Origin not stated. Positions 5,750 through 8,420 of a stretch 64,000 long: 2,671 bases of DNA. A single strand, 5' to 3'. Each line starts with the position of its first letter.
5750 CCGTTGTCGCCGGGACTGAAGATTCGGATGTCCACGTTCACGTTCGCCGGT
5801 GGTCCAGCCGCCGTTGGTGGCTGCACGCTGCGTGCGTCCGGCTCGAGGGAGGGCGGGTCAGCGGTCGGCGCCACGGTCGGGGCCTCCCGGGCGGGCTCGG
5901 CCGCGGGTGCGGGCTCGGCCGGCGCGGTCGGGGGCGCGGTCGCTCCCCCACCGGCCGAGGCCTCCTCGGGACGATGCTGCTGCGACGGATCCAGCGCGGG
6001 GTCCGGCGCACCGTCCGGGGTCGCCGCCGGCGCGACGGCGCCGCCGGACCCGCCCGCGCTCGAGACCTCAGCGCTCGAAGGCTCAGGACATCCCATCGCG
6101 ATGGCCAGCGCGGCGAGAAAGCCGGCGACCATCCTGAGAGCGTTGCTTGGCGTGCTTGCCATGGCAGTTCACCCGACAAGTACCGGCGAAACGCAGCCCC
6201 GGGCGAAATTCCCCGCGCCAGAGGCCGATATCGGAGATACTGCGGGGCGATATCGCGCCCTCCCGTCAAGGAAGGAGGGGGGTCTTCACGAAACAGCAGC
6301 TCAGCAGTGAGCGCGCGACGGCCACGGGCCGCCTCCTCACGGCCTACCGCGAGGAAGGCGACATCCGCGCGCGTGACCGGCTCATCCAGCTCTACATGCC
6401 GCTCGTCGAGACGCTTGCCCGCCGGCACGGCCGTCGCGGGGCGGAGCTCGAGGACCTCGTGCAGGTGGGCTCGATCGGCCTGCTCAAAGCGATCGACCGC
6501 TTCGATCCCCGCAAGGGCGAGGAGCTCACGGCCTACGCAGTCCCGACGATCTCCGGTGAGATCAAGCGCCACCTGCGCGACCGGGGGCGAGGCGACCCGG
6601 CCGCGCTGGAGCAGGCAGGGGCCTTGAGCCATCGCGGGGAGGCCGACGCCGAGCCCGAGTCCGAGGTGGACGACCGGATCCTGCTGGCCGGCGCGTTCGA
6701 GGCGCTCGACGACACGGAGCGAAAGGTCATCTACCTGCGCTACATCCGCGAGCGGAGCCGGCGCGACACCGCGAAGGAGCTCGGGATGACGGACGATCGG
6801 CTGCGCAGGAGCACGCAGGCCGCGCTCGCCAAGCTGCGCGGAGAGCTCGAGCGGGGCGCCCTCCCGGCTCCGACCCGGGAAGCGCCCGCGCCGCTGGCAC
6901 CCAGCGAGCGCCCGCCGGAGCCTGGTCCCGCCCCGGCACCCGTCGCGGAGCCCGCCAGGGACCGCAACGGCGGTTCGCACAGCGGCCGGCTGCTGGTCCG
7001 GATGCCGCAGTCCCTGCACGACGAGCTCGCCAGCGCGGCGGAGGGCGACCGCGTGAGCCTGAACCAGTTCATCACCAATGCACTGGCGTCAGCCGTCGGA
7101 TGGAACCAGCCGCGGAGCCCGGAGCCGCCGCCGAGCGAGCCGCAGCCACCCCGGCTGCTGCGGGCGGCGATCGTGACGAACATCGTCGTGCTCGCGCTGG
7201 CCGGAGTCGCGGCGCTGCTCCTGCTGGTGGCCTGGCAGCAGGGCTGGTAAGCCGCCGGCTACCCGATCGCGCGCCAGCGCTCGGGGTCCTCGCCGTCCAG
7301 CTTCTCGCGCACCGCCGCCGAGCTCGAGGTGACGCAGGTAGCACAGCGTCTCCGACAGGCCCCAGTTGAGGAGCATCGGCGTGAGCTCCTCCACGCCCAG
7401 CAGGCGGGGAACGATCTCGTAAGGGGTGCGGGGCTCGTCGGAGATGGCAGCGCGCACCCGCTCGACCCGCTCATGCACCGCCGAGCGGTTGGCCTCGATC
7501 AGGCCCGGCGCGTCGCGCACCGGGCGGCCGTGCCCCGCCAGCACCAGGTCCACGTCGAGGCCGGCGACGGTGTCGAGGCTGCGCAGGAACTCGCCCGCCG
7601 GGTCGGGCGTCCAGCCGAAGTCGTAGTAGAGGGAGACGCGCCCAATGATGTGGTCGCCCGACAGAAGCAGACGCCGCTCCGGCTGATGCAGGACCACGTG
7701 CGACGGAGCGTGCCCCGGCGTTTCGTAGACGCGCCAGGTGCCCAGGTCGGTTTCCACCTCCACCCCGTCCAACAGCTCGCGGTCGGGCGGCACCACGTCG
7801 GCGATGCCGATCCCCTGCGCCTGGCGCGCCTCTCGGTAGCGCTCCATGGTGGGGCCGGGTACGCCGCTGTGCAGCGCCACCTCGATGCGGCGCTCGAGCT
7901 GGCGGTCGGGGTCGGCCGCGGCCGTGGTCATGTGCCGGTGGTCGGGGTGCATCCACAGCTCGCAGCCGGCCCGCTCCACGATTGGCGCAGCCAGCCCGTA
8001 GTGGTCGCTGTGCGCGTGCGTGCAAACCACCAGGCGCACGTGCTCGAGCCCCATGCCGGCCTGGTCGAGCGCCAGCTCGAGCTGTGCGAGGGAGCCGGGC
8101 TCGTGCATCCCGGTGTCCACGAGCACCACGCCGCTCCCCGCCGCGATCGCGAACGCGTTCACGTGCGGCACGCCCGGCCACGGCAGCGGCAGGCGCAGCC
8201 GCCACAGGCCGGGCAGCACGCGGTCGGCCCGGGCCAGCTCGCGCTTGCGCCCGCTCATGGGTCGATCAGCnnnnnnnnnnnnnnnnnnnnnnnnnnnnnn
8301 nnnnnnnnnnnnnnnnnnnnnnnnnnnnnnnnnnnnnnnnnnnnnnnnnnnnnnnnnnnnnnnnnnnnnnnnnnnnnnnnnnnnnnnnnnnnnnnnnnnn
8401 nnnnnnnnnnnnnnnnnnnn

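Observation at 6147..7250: Sigma factor with sigma2-sigma4 core, HicB/Arc-like RHH domain and C-terminal TM helix; no canonical start behind its best SD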

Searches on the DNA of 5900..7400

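Call 65: search_rna_families(source=window, start=5900, end=7400, threshold=evalue, max_evalue=1)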
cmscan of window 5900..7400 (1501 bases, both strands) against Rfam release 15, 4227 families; matches with E-value up to 1: 1.
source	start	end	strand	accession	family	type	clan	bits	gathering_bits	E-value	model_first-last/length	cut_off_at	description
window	6923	6969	-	RF02950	D12-methyl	Gene; sRNA;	-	22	57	0.24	1-64/64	no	D12-methyl RNA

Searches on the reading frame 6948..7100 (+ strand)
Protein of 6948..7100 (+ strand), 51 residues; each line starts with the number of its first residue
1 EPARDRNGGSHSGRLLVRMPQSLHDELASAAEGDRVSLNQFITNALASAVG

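Call 38: search_solved_structures(query=window:6948-7100:+, max_evalue=10, show_alignments=3)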
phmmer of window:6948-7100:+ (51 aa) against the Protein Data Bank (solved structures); distinct sequences matched with E-value up to 10: 0.

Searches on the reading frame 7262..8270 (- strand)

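Call 31: search_protein_families(library=pfam, proteins=[window:7262-8270:-], max_evalue=0.1)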
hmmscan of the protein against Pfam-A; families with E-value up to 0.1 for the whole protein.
window:7262-8270:- (336 aa): 2 families
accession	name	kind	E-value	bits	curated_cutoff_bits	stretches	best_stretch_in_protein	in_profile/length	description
PF00753.33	Lactamase_B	-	8e-29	101.4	22.7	1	34-247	3-196/196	Metallo-beta-lactamase superfamily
PF12706.13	Lactamase_B_2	-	0.00074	19.6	27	1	49-118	3-73/200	Beta-lactamase superfamily domain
